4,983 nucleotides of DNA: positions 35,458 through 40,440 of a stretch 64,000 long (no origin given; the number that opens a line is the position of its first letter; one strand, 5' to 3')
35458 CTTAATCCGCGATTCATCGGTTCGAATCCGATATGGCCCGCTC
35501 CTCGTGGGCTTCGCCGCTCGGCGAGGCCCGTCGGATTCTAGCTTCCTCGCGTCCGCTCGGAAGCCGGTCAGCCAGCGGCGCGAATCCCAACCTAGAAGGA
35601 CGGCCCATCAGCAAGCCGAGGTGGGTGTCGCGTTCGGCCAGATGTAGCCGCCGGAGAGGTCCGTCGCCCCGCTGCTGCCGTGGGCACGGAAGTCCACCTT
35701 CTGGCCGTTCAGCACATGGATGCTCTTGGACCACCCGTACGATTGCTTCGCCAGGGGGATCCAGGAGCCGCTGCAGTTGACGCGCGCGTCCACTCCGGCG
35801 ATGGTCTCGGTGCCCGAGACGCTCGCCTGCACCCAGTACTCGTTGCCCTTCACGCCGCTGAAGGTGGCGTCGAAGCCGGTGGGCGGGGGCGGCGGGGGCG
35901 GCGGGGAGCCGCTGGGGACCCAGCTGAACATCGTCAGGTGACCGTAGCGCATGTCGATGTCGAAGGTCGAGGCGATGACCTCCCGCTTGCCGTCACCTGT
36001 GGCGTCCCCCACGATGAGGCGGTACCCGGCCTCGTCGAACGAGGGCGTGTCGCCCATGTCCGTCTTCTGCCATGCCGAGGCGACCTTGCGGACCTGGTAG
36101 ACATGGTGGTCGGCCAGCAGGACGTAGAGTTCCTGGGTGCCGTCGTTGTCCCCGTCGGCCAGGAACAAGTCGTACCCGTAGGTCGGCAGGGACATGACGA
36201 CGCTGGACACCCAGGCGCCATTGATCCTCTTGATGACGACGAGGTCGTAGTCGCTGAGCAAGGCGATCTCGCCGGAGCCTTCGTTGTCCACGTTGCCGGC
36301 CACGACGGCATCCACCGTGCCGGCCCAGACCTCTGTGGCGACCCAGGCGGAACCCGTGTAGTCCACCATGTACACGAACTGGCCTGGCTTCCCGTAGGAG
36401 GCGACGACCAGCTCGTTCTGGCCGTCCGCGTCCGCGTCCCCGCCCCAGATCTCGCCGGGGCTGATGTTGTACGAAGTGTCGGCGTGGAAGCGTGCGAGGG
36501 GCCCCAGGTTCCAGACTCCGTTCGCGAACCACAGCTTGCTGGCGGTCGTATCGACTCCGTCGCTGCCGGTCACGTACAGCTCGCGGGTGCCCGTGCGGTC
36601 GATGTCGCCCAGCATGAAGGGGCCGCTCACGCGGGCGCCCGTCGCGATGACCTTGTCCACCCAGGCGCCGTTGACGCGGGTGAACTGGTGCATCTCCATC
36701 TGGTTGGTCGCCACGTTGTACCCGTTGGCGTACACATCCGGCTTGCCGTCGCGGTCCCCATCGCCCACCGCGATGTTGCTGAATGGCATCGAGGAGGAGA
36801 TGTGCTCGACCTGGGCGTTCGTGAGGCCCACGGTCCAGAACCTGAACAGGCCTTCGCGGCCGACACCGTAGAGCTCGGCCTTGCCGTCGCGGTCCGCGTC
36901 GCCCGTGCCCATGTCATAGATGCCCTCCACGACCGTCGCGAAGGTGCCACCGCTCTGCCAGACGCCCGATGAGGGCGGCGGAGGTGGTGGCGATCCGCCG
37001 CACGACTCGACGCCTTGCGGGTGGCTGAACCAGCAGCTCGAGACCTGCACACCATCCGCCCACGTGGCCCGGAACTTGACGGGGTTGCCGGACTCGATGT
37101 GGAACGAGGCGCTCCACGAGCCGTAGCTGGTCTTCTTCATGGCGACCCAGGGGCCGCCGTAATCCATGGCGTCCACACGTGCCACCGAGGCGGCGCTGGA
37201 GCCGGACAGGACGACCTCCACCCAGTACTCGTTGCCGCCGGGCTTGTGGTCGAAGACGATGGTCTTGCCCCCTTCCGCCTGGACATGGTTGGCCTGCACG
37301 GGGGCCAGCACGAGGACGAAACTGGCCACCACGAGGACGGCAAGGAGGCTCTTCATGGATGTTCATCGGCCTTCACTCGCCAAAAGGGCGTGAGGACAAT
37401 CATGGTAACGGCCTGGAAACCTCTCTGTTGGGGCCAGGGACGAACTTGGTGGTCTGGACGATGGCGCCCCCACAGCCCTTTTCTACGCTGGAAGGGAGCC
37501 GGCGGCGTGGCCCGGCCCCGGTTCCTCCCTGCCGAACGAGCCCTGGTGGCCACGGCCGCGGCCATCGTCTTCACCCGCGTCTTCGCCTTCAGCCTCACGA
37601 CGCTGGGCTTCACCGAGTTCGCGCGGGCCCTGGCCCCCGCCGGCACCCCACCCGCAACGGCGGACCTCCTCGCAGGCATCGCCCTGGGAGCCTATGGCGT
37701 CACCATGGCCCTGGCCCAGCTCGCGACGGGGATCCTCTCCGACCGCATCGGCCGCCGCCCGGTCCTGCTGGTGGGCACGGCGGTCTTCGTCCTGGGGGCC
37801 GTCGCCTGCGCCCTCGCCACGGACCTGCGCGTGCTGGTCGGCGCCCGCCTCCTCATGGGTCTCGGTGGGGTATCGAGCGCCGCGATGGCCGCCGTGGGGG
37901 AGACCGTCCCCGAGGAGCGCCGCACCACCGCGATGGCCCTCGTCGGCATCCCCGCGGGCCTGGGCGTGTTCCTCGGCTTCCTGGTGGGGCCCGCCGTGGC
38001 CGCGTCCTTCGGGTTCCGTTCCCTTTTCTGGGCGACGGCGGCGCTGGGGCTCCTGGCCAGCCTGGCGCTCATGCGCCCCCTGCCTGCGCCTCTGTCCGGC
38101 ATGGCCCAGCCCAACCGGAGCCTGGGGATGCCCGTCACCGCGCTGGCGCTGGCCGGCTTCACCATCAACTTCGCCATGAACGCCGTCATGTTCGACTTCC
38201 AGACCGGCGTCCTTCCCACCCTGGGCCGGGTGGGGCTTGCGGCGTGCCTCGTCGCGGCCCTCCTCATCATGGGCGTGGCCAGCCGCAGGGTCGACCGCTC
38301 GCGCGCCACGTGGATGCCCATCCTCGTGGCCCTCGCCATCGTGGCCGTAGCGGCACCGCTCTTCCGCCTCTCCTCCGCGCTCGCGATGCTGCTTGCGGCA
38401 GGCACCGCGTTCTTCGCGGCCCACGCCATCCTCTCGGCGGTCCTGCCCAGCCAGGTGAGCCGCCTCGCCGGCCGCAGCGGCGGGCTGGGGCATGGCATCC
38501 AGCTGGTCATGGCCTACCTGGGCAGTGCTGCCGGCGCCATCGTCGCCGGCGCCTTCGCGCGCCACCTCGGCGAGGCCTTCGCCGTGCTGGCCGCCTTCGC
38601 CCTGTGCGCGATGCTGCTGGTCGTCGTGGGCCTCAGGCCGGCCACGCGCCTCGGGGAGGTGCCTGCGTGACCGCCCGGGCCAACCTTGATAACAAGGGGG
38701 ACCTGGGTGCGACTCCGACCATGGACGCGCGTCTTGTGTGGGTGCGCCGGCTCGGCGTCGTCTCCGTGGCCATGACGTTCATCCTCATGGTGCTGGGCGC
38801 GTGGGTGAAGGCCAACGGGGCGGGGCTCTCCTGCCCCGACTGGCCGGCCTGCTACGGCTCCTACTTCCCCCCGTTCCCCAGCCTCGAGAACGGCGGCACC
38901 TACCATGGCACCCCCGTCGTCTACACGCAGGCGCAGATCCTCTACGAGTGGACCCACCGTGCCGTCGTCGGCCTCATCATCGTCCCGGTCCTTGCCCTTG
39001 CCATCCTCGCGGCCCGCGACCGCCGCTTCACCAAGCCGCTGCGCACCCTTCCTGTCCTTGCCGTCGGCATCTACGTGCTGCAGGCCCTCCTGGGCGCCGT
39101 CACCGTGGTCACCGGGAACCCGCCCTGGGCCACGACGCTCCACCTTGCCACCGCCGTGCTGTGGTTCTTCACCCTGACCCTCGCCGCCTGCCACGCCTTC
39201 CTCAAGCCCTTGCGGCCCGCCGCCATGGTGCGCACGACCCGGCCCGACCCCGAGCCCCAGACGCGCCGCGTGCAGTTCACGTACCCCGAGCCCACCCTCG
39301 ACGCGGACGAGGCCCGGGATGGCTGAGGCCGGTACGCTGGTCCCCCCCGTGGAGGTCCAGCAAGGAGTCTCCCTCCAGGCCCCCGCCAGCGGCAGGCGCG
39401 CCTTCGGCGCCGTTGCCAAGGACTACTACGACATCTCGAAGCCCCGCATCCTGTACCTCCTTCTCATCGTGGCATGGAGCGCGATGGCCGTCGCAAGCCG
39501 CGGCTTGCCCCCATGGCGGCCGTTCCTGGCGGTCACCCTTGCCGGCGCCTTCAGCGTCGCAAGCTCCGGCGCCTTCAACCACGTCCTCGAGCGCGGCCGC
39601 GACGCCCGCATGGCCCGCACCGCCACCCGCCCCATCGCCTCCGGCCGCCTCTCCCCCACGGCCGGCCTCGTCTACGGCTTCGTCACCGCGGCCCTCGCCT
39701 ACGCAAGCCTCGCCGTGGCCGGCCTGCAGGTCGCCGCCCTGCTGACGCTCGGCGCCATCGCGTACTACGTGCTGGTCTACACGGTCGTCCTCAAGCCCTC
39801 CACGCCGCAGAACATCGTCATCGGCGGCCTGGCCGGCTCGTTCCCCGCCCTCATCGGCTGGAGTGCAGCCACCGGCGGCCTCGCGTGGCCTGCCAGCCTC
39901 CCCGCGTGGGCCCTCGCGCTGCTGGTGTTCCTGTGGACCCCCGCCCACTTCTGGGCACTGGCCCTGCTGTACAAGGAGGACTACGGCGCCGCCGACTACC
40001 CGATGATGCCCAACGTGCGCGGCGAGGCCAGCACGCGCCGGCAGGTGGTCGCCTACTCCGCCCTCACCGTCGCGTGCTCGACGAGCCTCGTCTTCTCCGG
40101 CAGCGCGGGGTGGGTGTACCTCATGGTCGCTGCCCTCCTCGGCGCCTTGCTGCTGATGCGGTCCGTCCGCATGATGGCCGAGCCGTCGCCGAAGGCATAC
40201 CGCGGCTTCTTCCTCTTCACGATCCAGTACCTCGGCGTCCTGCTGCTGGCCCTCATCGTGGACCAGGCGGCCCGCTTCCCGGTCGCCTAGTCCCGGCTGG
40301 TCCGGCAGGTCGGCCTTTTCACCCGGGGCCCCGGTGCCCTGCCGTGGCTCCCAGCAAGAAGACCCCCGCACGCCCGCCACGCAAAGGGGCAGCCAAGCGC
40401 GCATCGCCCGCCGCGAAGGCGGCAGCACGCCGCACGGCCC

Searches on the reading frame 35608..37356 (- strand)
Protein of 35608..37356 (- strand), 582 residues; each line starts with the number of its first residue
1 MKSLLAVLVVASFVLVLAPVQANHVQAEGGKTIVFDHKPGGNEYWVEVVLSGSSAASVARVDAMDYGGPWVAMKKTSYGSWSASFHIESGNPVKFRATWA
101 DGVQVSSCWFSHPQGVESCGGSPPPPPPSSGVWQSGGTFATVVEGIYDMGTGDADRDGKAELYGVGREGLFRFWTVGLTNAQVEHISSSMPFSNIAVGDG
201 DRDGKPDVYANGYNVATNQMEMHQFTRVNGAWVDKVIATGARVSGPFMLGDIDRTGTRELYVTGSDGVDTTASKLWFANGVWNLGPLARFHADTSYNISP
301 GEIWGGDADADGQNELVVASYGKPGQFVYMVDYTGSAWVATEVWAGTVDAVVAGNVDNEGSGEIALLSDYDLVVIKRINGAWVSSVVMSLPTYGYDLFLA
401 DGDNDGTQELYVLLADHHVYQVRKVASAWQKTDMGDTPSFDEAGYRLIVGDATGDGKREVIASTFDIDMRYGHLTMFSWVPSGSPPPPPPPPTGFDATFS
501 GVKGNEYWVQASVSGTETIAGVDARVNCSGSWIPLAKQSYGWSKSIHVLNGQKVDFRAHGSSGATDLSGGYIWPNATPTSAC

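Call 56: search_protein_families(library=pfam, proteins=[window:35608-37356:-], max_evalue=0.001)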
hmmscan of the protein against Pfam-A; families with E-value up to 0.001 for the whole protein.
window:35608-37356:- (582 aa): 1 family
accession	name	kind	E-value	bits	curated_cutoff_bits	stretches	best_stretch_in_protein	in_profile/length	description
PF13517.12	FG-GAP_3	-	9.4e-10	39.4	26.9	1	153-209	1-60/61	FG-GAP-like repeat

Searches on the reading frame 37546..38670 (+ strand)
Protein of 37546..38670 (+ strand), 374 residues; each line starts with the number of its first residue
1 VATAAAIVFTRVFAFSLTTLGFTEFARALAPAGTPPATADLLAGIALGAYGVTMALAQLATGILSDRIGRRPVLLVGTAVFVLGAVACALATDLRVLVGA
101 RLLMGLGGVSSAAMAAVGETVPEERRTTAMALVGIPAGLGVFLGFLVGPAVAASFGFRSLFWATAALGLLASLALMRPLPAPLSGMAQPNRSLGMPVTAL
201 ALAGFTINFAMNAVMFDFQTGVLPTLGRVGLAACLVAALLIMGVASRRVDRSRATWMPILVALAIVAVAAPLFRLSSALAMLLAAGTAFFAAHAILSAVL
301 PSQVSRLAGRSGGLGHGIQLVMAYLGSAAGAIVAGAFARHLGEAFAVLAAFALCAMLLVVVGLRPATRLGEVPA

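Call 56: search_protein_families(library=pfam, proteins=[window:37546-38670:+], max_evalue=0.001)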
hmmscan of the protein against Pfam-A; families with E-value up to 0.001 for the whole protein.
window:37546-38670:+ (374 aa): 2 families
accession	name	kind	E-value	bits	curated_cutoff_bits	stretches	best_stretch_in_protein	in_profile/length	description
PF07690.21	MFS_1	-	2.5e-31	109.3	33.4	1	26-216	24-223/347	Major Facilitator Superfamily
PF00083.30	Sugar_tr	-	6.5e-11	42.2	22.3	1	36-175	41-188/452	Sugar (and other) transporter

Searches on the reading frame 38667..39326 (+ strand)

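Call 56: search_protein_families(library=pfam, proteins=[window:38667-39326:+], max_evalue=0.001)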
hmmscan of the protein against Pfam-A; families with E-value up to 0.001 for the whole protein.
window:38667-39326:+ (219 aa): 2 families
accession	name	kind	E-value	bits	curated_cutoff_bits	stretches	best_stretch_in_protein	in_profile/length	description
PF02628.20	COX15-CtaA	-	2.4e-27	96.2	29.9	1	28-184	2-172/322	Cytochrome oxidase assembly protein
PF19728.4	DUF6220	-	0.00058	20.6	29.8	1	96-142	18-63/66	Family of unknown function (DUF6220)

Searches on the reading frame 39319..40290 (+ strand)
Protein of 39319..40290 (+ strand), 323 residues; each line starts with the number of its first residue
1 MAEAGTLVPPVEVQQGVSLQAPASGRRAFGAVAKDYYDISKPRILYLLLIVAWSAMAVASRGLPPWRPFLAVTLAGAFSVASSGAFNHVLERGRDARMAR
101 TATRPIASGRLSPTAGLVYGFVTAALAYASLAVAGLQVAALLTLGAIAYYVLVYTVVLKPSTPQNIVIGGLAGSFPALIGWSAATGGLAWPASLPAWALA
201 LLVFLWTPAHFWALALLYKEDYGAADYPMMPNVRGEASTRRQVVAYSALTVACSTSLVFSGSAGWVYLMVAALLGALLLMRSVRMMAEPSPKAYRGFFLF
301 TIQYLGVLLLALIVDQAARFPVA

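Call 56: search_protein_families(library=pfam, proteins=[window:39319-40290:+], max_evalue=0.001)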
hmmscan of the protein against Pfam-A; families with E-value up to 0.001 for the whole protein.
window:39319-40290:+ (323 aa): 1 family
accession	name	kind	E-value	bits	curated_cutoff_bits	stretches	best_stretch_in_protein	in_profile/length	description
PF01040.23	UbiA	-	2.6e-53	181.3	34.2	1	49-300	2-246/250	UbiA prenyltransferase family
